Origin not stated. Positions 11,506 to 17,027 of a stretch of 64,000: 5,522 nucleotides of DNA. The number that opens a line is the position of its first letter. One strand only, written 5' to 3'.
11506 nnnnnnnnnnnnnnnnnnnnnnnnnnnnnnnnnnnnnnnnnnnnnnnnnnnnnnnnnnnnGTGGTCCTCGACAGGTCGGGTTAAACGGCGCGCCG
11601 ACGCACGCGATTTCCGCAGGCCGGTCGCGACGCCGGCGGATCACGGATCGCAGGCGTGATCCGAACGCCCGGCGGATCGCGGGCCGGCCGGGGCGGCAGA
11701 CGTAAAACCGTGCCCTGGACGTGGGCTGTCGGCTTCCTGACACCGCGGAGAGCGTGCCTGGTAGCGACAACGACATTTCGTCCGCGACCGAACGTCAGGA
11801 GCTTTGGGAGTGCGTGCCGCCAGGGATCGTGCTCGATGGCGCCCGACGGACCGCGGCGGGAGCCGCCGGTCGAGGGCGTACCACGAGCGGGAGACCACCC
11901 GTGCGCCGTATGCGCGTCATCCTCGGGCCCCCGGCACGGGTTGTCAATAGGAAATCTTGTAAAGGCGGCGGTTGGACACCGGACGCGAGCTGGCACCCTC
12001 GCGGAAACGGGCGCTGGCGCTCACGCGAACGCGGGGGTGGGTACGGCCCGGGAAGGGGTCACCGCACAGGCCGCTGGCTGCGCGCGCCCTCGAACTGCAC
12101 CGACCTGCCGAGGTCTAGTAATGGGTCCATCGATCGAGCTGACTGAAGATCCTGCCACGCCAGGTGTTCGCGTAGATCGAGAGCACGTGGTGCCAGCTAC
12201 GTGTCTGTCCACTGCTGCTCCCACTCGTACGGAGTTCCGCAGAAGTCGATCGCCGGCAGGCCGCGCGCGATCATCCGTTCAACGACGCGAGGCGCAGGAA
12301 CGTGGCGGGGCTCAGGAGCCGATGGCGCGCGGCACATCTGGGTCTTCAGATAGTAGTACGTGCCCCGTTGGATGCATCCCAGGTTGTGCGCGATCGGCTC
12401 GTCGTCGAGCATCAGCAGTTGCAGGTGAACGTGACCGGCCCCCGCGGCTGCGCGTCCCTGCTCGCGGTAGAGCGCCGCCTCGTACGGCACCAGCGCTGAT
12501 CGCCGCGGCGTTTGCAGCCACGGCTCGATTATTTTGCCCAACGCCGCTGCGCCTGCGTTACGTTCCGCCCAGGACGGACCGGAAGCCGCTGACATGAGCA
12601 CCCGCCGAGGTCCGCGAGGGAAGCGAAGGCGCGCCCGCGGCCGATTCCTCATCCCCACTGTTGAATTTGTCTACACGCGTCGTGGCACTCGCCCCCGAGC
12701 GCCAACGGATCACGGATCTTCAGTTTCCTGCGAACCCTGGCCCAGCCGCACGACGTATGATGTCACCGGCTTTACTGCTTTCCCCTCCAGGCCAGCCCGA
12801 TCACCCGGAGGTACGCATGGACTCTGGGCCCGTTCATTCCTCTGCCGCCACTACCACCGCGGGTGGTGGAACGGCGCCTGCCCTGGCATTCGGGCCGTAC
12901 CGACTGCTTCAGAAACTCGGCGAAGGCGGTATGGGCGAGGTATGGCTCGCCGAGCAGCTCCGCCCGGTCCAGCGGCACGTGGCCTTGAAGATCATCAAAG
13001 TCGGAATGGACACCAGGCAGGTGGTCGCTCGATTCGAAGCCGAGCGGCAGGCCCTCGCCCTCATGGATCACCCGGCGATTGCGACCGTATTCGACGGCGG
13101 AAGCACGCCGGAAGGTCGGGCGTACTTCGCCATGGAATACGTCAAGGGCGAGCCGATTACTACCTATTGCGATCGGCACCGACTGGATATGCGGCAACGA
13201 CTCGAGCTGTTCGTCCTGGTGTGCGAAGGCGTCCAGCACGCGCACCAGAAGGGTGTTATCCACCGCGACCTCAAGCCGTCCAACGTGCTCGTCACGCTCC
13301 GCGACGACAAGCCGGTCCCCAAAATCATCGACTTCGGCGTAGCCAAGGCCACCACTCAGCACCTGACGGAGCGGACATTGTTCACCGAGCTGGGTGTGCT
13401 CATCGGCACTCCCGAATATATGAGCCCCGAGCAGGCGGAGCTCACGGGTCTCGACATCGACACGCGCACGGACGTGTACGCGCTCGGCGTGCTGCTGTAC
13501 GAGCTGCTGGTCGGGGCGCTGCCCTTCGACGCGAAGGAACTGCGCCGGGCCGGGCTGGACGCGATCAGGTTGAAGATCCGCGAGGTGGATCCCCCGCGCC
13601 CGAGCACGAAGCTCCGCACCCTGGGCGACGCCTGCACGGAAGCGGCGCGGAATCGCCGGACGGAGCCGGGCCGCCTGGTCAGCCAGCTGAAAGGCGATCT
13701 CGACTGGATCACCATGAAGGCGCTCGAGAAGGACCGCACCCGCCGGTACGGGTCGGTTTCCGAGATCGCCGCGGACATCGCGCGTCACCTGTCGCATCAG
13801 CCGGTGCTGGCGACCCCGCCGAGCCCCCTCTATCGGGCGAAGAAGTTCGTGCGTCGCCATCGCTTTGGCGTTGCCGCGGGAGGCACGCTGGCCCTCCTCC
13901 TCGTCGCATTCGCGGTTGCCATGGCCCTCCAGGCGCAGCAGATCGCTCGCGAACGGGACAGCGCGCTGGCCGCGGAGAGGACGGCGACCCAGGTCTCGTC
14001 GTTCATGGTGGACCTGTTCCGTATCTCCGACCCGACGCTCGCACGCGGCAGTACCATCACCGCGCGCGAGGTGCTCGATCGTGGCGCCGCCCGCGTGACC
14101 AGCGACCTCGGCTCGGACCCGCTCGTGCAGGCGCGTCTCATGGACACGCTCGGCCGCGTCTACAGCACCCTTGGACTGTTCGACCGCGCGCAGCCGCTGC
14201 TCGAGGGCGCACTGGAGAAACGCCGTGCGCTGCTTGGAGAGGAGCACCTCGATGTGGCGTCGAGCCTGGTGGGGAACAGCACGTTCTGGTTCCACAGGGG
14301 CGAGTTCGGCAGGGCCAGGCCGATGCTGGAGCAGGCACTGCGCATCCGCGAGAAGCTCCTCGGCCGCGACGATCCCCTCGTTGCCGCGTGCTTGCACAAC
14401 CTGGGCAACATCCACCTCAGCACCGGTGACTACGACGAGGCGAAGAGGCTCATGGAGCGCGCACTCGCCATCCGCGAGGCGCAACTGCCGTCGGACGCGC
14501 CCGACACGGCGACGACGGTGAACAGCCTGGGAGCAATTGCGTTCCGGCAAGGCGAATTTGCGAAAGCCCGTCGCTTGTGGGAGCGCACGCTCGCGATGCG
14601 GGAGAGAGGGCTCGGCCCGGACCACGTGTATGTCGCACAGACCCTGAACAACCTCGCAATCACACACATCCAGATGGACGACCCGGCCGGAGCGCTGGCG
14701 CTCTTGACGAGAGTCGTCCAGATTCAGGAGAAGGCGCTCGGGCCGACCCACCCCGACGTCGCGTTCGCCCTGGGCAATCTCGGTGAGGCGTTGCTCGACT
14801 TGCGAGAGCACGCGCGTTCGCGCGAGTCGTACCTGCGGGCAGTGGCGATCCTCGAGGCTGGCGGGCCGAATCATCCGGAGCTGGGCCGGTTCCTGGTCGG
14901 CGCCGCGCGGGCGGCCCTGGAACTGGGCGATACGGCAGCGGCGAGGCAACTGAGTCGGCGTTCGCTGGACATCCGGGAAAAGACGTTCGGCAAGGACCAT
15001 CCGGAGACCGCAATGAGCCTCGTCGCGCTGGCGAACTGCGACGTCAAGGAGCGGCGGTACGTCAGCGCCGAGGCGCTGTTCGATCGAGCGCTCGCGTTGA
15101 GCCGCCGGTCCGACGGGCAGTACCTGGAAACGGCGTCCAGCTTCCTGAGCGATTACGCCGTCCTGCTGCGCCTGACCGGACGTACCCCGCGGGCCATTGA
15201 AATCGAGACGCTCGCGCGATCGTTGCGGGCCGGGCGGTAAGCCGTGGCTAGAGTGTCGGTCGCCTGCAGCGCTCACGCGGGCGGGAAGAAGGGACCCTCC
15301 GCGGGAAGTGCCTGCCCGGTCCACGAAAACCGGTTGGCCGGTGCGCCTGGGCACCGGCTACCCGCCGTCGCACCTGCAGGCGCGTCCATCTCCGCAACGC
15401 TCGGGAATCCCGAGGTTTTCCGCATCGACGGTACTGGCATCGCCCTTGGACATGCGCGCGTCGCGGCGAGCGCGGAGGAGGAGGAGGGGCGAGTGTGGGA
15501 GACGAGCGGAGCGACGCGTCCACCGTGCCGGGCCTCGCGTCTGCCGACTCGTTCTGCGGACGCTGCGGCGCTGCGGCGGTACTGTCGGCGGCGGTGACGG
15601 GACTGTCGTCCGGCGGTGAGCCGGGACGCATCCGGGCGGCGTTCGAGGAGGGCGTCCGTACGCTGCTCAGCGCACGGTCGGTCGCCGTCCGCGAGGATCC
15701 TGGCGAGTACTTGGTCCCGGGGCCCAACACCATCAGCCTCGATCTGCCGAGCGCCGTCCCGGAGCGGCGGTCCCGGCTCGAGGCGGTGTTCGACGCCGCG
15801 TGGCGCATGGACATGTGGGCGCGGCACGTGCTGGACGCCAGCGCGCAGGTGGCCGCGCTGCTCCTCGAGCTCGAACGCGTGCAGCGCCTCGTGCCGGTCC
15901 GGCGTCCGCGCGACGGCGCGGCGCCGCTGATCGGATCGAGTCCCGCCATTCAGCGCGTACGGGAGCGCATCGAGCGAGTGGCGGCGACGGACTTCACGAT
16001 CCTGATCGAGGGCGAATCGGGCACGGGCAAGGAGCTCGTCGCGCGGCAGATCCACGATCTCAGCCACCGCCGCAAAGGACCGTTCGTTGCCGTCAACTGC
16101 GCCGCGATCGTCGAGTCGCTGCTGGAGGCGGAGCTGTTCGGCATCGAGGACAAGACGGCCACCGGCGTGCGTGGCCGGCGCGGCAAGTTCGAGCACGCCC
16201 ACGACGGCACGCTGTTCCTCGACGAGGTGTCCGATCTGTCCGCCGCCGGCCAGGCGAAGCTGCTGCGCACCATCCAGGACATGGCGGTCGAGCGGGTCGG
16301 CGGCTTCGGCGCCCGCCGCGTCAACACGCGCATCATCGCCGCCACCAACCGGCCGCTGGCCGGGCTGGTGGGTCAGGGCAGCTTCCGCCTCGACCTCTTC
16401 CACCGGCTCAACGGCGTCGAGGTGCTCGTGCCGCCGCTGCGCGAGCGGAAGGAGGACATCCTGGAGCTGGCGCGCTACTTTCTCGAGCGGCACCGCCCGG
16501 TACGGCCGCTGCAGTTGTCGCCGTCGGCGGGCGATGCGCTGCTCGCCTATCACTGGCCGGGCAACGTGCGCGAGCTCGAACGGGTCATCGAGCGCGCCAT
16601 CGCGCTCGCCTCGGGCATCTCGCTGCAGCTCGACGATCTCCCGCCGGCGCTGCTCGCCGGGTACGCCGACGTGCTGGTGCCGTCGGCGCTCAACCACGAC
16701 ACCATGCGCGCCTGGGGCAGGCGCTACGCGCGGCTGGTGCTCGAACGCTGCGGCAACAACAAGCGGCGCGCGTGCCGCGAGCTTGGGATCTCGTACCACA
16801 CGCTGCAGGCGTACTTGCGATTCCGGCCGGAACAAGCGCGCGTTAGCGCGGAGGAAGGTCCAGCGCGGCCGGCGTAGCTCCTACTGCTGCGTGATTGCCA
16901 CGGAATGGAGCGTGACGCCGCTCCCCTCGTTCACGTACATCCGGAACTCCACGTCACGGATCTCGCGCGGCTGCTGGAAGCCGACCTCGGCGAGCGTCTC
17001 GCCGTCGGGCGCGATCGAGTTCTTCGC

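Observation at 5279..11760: Operon of three di-haem cytochromes c around a Tat-signal OYE-like Fe-S flavoprotein: candidate periplasmic ene-reductase/dehydrogenase wired to c-type haems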

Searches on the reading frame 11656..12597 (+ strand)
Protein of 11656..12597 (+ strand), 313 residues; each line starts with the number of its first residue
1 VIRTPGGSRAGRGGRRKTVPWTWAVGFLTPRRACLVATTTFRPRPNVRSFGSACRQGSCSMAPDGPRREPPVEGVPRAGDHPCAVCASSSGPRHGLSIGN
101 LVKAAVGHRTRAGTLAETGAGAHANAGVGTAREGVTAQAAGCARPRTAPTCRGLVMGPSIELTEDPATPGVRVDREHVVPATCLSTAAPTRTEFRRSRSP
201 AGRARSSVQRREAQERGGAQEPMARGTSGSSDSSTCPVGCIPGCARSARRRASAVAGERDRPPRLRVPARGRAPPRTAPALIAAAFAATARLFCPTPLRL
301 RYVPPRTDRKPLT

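Call 75: search_protein_families(library=pfam, proteins=[window:11656-12597:+], max_evalue=0.001)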
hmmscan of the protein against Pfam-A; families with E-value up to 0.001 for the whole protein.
window:11656-12597:+ (313 aa): 0 families

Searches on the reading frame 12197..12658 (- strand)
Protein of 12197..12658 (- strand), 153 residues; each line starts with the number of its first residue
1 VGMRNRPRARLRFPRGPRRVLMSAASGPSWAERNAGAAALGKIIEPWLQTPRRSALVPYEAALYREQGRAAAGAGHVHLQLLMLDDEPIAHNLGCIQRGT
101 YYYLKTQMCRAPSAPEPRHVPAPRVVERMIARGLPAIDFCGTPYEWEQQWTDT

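Call 75: search_protein_families(library=pfam, proteins=[window:12197-12658:-], max_evalue=0.001)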
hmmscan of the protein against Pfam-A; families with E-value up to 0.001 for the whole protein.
window:12197-12658:- (153 aa): 1 family
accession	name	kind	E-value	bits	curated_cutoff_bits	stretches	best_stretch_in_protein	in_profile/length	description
PF13480.13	Acetyltransf_6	-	8.9e-10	39.3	22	1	34-146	25-141/143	Acetyltransferase (GNAT) domain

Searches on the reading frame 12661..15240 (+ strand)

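Call 75: search_protein_families(library=pfam, proteins=[window:12661-15240:+], max_evalue=0.001)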
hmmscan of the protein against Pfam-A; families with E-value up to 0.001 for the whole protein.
window:12661-15240:+ (859 aa): 16 families
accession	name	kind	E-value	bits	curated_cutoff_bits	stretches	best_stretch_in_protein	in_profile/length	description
PF13424.12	TPR_12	-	2.3e-68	226.8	30.1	8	533-607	3-77/77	Tetratricopeptide repeat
PF13374.12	TPR_10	-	4.1e-64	211.4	27.5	6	658-699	1-42/42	Tetratricopeptide repeat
PF00069.31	Pkinase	-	5.3e-41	141.2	31.7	1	80-332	1-250/263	Protein kinase domain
PF24885.1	TPR_NPHP3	-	7.1e-41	140.6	100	4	490-605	98-213/239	Nephrocystin-3 TPR domain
PF07714.23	PK_Tyr_Ser-Thr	-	2.1e-28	99.8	23.1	1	82-343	3-258/258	Protein tyrosine and serine/threonine kinase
PF07719.23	TPR_2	-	2.1e-24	84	27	1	575-605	1-31/34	Tetratricopeptide repeat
PF13181.12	TPR_8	-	2.1e-17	62.2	25.7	1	577-606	3-32/34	Tetratricopeptide repeat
PF00515.34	TPR_1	-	5.1e-17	61.3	27.8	0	575-605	1-31/34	Tetratricopeptide repeat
PF13176.12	TPR_7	-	4.6e-16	57.9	27.9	1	578-606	2-30/36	Tetratricopeptide repeat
PF13432.12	TPR_16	-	2.5e-15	57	32.7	1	580-644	2-57/65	Tetratricopeptide repeat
PF07721.20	TPR_4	-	4.5e-14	52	27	0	575-600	1-26/26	Tetratricopeptide repeat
PF14559.12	TPR_19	-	5.7e-11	43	25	1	546-604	4-54/68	Tetratricopeptide repeat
PF13428.12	TPR_14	-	1.4e-10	41.2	23.5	0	577-604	3-30/44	Tetratricopeptide repeat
PF17874.7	TPR_MalT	-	2.5e-10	40.6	45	1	496-642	45-186/336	MalT-like TPR region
PF13431.12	TPR_17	-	1.4e-07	31.6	24.4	0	571-595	9-33/34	Tetratricopeptide repeat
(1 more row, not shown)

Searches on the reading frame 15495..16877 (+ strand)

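Call 75: search_protein_families(library=pfam, proteins=[window:15495-16877:+], max_evalue=0.001)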
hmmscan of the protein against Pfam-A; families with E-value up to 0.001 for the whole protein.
window:15495-16877:+ (460 aa): 8 families
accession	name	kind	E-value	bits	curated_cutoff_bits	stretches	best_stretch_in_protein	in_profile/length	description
PF00158.32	Sigma54_activat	-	2e-58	197.3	20.2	1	145-310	1-167/168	Sigma-54 interaction domain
PF25601.1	AAA_lid_14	-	6.8e-22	77.5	27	1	316-389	1-77/87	AAA+ ATPase lid domain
PF14532.12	Sigma54_activ_2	-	2.7e-21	76.7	25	1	146-315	1-138/138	Sigma-54 interaction domain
PF02954.25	HTH_8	-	1.2e-05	25.3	22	1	415-438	13-36/42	Bacterial regulatory protein, Fis family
PF00004.35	AAA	-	2.7e-05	25.1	21.2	1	169-287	1-111/131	ATPase family associated with various cellular activities (AAA)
PF01078.27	Mg_chelatase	-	3.3e-05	23.8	20.3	0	224-285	94-157/207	Magnesium chelatase, subunit ChlI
PF13191.12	AAA_16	-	0.0003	21.8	32.6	1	145-264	2-124/167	AAA ATPase domain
PF07728.20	AAA_5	-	0.00054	20.4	22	0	169-287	2-124/139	AAA domain (dynein-related subfamily)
